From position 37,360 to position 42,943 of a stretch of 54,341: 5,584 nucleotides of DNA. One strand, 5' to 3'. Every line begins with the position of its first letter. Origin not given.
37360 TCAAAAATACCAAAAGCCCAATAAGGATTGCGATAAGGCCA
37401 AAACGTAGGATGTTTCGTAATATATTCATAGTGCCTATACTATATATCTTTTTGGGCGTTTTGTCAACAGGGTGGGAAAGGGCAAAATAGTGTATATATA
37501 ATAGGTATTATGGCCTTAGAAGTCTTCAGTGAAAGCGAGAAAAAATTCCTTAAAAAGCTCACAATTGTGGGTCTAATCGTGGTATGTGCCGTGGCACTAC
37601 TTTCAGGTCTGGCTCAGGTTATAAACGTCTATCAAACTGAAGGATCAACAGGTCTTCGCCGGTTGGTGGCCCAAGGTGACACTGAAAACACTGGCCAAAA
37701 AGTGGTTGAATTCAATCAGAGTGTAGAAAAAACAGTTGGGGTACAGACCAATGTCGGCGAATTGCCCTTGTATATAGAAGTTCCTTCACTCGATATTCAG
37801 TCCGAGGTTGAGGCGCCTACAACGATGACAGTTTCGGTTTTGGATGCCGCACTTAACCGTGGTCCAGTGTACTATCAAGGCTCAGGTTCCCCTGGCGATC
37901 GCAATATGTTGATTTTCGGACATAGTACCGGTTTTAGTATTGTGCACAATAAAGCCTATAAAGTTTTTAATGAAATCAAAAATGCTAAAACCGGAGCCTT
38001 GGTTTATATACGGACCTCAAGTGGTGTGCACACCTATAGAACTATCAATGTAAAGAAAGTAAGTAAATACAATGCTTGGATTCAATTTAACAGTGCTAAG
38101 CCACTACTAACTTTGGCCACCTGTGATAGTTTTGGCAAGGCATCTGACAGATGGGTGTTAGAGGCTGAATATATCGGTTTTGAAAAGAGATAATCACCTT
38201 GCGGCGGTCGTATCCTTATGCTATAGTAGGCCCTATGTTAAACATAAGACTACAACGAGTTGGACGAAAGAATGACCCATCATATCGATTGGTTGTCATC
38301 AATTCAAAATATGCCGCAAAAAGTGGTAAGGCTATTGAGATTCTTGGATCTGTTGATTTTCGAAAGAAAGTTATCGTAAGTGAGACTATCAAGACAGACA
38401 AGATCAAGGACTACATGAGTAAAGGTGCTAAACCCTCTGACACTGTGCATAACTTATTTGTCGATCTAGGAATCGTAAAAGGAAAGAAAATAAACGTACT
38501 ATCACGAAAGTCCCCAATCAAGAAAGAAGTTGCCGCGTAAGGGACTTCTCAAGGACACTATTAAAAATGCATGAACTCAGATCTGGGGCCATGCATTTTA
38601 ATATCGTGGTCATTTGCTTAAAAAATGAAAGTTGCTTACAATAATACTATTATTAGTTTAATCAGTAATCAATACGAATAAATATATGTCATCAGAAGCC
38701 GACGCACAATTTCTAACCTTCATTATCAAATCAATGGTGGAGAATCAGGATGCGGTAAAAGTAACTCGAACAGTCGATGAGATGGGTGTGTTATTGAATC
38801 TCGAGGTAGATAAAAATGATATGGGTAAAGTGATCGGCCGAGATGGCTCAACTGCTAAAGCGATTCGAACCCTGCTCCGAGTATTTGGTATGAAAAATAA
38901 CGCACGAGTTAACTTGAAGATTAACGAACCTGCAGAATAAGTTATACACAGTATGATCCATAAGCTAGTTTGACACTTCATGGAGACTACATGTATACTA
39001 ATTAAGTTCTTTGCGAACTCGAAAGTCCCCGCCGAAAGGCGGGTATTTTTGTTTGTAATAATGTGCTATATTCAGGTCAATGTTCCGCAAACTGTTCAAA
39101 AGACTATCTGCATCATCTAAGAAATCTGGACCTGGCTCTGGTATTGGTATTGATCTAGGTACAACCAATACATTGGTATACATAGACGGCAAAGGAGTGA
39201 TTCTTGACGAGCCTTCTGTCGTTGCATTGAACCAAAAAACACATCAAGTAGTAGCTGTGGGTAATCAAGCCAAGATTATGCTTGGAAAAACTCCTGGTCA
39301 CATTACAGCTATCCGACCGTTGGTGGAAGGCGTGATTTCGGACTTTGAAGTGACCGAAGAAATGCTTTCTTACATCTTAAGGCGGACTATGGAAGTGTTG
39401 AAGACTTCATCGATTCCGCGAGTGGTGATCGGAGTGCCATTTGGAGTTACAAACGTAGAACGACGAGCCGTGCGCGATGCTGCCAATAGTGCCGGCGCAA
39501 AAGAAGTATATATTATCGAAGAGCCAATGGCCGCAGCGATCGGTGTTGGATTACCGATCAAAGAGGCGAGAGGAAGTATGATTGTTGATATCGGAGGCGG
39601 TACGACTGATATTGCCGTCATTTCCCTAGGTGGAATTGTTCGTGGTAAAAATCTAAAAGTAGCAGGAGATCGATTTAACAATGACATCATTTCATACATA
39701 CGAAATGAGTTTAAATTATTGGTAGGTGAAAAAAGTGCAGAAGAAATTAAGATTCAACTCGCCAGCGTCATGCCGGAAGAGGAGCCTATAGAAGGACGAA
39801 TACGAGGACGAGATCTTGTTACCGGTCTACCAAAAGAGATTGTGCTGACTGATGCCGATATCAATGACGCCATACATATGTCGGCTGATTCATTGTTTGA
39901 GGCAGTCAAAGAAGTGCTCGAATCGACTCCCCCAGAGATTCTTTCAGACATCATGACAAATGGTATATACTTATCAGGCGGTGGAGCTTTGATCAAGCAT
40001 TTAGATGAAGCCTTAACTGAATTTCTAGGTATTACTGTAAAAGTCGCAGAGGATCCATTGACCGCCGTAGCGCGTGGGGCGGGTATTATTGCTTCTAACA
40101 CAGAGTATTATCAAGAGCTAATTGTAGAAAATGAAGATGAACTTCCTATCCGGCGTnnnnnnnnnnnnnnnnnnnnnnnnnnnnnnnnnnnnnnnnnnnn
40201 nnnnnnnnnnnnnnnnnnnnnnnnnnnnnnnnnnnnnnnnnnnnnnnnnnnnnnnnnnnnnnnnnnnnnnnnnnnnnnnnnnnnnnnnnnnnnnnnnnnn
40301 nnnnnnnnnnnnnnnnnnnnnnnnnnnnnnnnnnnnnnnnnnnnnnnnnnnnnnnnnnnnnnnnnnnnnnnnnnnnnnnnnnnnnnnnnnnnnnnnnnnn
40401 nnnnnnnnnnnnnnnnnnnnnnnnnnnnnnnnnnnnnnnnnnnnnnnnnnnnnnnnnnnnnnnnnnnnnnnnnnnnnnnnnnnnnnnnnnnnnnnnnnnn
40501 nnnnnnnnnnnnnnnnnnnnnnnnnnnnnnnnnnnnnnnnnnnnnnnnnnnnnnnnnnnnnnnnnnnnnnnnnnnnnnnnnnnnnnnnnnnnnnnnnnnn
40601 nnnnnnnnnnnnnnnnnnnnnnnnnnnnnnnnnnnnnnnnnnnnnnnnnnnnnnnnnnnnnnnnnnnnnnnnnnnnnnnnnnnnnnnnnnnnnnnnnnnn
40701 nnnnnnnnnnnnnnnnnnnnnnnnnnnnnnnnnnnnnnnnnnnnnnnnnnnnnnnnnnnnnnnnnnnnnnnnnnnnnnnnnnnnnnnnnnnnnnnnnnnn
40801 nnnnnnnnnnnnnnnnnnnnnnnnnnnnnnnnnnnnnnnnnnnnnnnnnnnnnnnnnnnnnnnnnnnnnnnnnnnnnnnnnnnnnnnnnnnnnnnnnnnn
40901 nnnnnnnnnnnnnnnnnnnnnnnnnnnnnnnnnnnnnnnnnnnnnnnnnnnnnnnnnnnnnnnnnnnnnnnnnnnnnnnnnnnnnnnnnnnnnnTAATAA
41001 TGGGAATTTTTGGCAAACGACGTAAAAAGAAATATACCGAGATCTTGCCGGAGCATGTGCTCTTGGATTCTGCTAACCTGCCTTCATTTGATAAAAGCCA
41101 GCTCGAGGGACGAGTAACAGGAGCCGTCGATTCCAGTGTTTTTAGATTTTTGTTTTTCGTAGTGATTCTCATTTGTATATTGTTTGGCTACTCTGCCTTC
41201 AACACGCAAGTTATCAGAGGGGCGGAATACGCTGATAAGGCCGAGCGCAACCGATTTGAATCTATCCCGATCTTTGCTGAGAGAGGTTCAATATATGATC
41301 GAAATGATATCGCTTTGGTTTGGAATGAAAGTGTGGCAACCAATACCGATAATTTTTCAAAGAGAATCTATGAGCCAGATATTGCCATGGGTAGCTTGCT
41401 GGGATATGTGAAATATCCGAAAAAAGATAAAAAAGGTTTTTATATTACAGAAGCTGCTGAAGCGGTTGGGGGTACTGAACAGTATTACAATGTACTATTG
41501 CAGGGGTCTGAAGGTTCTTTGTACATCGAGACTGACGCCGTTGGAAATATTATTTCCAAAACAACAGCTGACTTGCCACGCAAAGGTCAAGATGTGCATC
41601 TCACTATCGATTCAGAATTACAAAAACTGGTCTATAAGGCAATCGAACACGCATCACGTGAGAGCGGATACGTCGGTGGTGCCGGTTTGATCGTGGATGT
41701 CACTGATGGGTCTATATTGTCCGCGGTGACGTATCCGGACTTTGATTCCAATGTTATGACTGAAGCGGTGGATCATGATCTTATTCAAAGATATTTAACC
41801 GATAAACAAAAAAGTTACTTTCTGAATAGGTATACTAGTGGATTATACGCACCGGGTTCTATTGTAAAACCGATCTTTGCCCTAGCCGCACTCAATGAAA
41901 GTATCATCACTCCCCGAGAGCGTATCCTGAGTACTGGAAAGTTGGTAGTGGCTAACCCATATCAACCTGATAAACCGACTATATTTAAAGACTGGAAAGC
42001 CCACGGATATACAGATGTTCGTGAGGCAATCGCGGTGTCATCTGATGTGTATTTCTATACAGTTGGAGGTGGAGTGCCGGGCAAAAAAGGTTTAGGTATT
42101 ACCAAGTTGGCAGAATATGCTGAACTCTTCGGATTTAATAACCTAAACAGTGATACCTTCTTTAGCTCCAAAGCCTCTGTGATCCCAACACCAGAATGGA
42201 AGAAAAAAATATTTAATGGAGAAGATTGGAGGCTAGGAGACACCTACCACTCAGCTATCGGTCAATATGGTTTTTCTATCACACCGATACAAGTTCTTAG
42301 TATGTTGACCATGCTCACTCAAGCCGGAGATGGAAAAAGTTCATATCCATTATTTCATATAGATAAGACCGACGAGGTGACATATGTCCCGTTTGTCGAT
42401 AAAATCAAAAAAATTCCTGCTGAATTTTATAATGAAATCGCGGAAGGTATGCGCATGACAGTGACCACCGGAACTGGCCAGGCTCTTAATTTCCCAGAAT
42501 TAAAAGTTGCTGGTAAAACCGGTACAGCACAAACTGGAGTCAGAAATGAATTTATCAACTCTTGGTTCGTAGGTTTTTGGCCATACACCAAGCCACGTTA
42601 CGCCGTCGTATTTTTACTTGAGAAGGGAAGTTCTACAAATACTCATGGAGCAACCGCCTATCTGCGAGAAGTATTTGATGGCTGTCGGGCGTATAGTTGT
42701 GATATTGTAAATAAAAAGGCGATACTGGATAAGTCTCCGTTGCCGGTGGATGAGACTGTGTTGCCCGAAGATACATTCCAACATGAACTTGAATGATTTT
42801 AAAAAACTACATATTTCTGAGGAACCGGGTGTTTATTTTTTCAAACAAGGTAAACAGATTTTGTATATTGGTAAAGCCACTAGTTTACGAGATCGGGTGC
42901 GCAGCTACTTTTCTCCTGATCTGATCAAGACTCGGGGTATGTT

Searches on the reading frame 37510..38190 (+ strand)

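Call 101: search_protein_families(library=pfam, proteins=[window:37510-38190:+], max_evalue=0.0001)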
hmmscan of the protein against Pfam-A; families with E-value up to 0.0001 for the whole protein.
window:37510-38190:+ (227 aa): 1 family
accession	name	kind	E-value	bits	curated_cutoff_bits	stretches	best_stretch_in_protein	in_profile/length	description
PF04203.18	Sortase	-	7.6e-16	58.4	26.6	1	89-220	1-123/125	Sortase domain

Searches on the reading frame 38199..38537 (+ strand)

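Call 101: search_protein_families(library=pfam, proteins=[window:38199-38537:+], max_evalue=0.0001)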
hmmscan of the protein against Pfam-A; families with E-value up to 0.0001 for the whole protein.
window:38199-38537:+ (113 aa): 1 family
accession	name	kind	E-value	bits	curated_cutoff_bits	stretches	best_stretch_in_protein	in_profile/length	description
PF00886.24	Ribosomal_S16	-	8.3e-12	45.3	27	1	20-80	1-62/62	Ribosomal protein S16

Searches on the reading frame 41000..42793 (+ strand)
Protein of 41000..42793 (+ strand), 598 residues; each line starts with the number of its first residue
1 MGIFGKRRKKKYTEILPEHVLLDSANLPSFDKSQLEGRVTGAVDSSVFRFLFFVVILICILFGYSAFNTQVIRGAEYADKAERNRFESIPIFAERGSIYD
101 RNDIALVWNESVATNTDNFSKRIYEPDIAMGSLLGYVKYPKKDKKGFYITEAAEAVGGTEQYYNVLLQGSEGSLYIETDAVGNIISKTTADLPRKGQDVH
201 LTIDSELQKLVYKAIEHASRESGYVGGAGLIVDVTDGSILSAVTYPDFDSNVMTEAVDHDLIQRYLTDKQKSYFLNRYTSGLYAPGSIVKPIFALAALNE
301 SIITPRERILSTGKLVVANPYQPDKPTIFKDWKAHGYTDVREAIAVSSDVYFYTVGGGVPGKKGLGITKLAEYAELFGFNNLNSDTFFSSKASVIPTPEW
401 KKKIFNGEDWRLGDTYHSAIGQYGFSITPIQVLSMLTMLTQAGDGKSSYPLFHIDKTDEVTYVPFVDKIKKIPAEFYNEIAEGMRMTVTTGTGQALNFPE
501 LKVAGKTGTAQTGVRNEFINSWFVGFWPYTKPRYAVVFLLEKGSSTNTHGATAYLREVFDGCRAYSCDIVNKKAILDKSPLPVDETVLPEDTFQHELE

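Call 101: search_protein_families(library=pfam, proteins=[window:41000-42793:+], max_evalue=0.0001)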
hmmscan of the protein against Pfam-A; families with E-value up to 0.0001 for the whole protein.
window:41000-42793:+ (598 aa): 2 families
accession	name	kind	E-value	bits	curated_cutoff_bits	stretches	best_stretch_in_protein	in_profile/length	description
PF00905.27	Transpeptidase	-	9e-41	140.5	22.1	1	228-553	2-292/299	Penicillin binding protein transpeptidase domain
PF03717.20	PBP_dimer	-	3.3e-08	34.6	24.4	0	119-188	105-179/180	Penicillin-binding Protein dimerisation domain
